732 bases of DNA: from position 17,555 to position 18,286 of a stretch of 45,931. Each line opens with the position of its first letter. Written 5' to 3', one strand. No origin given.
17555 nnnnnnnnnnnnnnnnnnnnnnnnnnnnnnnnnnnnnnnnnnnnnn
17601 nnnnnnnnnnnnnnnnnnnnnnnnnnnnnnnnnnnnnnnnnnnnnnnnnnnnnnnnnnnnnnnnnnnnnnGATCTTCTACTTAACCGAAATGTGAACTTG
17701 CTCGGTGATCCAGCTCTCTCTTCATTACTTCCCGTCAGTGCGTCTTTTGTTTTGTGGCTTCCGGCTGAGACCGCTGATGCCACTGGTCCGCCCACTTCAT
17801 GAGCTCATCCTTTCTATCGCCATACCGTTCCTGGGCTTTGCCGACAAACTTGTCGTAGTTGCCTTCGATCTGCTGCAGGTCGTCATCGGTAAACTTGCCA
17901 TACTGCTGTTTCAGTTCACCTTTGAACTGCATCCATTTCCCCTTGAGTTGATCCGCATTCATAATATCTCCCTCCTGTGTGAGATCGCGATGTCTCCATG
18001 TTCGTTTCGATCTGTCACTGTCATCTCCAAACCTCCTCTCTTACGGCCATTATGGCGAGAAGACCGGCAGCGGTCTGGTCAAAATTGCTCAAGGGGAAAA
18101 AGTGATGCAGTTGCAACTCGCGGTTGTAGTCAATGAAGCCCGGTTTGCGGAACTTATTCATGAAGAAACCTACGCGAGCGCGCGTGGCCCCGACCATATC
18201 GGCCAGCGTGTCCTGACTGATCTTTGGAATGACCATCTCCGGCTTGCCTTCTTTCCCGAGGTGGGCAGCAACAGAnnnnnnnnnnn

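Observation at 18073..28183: The promoter element travels with a piece of the crp 3' end: a dispersed crp-tail plus promoter cassette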

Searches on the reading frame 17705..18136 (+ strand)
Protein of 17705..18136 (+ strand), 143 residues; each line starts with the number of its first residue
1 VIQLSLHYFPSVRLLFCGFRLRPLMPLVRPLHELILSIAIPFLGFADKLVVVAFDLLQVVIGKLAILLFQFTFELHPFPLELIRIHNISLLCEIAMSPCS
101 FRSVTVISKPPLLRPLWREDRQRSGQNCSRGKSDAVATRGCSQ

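Call 5: search_protein_families(library=pfam, proteins=[window:17705-18136:+], max_evalue=0.01)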
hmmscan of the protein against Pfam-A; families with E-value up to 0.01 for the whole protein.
window:17705-18136:+ (143 aa): 0 families
